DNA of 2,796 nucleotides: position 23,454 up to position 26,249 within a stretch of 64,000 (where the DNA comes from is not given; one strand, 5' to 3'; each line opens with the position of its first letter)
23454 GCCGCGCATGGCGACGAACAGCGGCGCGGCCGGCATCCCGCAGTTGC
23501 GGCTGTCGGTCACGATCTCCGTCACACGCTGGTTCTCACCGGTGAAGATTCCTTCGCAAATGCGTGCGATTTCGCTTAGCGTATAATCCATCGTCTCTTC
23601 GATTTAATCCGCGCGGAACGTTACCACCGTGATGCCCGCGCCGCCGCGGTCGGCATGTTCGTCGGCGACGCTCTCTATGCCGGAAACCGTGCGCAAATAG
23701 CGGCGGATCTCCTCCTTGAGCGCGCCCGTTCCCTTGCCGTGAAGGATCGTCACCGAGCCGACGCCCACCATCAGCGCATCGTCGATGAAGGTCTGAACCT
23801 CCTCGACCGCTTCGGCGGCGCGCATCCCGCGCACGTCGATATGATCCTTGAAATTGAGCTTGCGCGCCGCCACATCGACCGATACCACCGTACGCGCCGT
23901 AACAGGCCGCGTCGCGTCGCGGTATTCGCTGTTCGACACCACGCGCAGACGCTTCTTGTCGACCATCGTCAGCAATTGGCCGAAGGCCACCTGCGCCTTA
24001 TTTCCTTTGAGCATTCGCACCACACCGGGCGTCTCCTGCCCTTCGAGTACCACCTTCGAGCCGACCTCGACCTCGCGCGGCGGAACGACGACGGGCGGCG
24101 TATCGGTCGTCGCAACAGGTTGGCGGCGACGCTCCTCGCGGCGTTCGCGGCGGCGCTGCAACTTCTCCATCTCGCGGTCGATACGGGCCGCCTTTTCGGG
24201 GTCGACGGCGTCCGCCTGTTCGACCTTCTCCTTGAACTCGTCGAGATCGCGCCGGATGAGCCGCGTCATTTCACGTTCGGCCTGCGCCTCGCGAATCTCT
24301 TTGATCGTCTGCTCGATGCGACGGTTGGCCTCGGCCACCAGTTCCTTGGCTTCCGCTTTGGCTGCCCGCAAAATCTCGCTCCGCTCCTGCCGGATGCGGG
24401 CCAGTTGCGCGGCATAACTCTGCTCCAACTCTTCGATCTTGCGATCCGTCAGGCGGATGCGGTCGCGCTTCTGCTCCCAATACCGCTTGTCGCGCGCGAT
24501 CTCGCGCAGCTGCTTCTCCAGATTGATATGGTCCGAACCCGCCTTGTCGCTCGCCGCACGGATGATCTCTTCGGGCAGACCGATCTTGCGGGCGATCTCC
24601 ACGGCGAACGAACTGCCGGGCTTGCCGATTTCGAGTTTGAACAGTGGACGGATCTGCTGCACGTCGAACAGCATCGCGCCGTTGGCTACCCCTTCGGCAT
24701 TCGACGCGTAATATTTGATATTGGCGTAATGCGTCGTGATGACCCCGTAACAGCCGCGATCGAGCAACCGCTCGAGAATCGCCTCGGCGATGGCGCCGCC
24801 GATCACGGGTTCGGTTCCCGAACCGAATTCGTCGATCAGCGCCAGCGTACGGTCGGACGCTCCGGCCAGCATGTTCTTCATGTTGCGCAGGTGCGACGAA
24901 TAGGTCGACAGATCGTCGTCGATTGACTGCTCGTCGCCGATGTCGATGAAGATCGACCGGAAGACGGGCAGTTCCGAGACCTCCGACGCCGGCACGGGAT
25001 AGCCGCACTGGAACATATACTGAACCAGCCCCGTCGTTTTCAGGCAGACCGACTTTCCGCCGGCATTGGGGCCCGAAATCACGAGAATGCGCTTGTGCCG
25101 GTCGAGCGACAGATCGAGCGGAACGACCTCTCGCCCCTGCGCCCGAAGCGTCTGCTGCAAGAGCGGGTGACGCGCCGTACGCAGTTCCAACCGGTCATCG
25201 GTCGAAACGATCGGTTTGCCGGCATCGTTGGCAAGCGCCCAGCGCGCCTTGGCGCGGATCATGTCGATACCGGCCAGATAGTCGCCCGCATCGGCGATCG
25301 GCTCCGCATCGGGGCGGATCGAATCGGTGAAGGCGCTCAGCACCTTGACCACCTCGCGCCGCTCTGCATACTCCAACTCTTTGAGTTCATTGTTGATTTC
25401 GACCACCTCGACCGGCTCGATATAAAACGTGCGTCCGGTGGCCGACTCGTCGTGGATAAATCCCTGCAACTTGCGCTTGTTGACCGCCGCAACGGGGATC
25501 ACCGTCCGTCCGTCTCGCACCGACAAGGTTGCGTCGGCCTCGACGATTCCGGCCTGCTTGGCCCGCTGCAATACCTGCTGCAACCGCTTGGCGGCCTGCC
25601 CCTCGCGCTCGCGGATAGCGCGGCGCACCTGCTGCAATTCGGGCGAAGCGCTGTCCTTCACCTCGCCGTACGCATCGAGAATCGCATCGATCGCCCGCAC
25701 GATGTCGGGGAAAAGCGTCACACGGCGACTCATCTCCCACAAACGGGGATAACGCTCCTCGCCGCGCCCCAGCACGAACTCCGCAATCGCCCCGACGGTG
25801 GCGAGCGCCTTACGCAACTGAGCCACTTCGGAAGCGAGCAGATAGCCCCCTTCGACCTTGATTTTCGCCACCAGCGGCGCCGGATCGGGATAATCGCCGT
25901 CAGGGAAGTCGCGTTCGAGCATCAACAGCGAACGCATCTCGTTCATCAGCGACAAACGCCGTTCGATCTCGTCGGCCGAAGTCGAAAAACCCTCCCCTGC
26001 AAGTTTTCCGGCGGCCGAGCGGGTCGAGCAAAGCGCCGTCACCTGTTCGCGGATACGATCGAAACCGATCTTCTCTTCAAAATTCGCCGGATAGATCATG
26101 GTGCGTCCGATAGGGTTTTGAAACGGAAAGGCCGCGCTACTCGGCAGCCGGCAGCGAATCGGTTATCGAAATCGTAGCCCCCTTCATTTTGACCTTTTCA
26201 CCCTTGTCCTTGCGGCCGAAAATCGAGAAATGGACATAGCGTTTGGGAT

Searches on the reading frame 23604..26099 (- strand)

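Call 73: search_protein_families(library=pfam, proteins=[window:23604-26099:-], max_evalue=0.00001)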
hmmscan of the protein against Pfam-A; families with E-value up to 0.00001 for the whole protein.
window:23604-26099:- (831 aa): 2 families
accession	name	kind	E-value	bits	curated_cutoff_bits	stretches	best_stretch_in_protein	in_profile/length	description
PF00488.27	MutS_V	-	7.3e-32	111.3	30.2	1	340-519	2-183/188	MutS domain V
PF01713.27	Smr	-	9.2e-23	80.6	25.7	1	754-829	1-77/77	Smr domain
